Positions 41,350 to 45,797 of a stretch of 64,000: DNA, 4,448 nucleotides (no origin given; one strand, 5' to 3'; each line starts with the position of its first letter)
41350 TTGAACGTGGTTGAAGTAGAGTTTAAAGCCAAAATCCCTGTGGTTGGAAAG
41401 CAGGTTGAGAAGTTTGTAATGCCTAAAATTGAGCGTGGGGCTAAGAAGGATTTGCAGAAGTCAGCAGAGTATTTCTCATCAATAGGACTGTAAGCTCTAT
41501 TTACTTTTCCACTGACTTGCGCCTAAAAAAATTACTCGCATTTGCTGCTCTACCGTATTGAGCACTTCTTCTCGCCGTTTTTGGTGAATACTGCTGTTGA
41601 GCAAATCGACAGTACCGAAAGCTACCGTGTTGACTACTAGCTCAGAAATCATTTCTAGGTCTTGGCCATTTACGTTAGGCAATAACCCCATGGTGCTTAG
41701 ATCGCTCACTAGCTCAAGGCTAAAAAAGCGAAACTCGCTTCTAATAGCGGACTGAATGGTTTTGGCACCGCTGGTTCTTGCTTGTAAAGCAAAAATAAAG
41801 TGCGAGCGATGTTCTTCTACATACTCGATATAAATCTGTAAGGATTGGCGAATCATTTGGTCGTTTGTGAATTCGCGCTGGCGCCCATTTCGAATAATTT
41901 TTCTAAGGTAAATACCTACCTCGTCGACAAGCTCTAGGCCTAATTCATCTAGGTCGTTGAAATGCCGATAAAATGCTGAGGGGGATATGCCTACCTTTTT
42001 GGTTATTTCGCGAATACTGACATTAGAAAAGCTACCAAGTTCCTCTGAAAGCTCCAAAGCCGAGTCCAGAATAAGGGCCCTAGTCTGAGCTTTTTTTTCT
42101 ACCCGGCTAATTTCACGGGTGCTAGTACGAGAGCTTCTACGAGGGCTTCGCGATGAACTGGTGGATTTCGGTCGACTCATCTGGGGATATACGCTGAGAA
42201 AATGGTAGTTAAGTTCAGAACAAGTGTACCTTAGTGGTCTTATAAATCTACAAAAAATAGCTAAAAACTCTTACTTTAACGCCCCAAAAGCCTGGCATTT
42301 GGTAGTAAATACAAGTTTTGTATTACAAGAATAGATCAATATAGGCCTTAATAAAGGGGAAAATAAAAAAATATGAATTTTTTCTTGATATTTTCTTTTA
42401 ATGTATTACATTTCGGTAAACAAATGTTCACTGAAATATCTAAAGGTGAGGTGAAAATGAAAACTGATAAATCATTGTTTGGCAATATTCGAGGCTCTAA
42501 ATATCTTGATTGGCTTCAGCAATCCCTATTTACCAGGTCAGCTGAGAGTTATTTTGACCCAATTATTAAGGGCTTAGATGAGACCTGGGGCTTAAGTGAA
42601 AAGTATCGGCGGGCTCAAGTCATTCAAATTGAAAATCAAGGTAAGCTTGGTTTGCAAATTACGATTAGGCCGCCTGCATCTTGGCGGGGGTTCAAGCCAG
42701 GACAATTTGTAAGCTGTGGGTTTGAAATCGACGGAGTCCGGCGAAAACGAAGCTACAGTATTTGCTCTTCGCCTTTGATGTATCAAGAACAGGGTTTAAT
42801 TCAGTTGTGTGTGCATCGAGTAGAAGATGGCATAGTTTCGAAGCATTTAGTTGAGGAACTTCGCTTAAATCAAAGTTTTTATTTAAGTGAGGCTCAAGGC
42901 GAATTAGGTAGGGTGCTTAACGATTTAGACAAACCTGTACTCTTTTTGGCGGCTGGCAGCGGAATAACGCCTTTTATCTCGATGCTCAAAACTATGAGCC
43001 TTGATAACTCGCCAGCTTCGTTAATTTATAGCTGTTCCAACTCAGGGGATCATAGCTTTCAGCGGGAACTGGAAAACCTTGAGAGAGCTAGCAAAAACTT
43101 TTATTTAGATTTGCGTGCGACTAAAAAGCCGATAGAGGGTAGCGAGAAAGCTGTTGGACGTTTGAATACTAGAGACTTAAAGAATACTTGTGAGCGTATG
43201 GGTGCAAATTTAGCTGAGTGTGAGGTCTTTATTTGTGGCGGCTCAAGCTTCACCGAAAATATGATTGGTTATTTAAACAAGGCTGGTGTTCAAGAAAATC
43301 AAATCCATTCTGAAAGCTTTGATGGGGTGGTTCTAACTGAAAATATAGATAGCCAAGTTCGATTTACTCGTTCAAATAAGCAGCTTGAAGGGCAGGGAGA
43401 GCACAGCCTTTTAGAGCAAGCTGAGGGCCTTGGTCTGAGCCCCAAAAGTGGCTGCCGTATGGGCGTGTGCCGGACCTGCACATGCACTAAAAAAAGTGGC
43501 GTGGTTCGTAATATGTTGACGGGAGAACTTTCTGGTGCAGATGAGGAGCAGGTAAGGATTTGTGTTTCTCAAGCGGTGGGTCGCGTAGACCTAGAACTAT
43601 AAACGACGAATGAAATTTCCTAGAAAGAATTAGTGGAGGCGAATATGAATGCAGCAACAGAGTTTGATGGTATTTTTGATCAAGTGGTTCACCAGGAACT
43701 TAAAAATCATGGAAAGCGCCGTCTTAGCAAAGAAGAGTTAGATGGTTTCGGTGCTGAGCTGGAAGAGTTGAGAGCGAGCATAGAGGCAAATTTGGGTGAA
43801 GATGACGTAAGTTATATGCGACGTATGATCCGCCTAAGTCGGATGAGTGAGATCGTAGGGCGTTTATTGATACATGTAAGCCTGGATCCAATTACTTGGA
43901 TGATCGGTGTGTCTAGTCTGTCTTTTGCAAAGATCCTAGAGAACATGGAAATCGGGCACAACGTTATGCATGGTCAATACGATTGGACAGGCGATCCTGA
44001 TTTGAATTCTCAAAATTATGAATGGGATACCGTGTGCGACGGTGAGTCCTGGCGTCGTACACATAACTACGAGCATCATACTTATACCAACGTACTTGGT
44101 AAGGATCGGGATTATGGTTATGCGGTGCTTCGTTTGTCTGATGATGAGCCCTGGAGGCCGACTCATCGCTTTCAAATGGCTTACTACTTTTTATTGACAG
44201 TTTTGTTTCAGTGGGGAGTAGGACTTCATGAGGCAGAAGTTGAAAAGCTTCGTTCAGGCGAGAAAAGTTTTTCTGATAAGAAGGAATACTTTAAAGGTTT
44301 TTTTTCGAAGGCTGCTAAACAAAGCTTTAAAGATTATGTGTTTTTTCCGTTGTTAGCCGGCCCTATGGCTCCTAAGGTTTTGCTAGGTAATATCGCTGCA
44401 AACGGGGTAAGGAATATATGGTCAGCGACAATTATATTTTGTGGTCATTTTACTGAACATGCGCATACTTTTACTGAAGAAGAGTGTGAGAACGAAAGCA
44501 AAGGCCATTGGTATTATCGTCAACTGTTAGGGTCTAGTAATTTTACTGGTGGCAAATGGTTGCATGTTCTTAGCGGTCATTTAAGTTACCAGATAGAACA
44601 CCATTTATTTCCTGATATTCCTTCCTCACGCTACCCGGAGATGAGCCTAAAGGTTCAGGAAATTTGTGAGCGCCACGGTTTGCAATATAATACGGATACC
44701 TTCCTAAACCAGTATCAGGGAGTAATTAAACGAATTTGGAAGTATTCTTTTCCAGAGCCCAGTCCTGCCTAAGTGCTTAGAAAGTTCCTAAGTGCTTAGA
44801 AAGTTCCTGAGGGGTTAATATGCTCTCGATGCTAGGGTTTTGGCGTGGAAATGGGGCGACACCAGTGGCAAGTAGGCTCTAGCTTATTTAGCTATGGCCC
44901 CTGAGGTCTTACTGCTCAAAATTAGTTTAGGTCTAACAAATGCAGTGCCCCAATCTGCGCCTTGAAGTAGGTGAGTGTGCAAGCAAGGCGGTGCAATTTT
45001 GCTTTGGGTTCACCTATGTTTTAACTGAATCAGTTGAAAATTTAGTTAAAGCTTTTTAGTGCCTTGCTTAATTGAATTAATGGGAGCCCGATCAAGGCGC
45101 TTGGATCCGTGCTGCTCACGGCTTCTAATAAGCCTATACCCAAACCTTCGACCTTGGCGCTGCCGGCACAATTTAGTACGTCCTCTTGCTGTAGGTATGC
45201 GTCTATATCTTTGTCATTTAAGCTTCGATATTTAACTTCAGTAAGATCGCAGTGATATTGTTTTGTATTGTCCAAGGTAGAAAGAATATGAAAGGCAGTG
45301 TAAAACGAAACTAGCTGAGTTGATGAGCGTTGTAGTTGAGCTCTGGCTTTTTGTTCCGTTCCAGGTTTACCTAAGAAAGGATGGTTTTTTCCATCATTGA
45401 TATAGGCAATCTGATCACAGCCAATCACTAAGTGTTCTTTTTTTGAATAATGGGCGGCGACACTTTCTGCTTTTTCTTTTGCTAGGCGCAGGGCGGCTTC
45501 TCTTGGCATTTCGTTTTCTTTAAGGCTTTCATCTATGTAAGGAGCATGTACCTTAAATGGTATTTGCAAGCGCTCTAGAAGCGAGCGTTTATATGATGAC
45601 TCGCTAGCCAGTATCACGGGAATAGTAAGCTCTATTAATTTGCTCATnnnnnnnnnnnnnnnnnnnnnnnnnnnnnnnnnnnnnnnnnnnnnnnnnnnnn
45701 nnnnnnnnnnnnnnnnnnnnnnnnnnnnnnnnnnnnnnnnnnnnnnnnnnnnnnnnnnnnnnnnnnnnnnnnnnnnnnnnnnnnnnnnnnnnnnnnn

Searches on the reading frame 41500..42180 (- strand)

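Call 36: search_protein_families(library=pfam, proteins=[window:41500-42180:-], max_evalue=0.00001)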
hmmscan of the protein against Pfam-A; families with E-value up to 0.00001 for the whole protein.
window:41500-42180:- (227 aa): 2 families
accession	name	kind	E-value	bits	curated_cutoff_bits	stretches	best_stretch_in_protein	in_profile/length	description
PF21943.1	TetR_C_46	-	2.4e-09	37.8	27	1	108-217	3-106/109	Tetracyclin repressor-like, C-terminal domain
PF00440.29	TetR_N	-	6.9e-08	32.6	24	1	37-80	1-43/47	Bacterial regulatory proteins, tetR family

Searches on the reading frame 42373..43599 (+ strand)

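Call 36: search_protein_families(library=pfam, proteins=[window:42373-43599:+], max_evalue=0.00001)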
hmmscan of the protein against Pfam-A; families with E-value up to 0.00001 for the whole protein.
window:42373-43599:+ (409 aa): 3 families
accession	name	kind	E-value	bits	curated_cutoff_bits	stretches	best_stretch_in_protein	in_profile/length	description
PF00175.26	NAD_binding_1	-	8.1e-13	49.4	22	1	191-294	1-104/109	Oxidoreductase NAD-binding domain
PF00970.30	FAD_binding_6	-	2.6e-08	34.5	21.1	1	101-176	24-95/99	Oxidoreductase FAD-binding domain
PF00111.32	Fer2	-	1.3e-06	28.7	21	1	334-400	6-75/77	2Fe-2S iron-sulfur cluster binding domain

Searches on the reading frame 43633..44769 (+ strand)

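Call 36: search_protein_families(library=pfam, proteins=[window:43633-44769:+], max_evalue=0.00001)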
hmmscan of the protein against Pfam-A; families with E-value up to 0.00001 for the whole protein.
window:43633-44769:+ (379 aa): 1 family
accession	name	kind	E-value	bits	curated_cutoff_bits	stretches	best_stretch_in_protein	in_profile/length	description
PF00487.30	FA_desaturase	-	2.9e-30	106.3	29.7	1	88-354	2-251/253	Fatty acid desaturase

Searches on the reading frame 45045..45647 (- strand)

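Call 36: search_protein_families(library=pfam, proteins=[window:45045-45647:-], max_evalue=0.00001)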
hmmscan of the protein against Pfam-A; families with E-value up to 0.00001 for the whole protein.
window:45045-45647:- (201 aa): 1 family
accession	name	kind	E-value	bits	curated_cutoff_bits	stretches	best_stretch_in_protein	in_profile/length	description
PF02545.19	Maf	-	2.9e-44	151.4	27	1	11-199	2-186/187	Maf-like protein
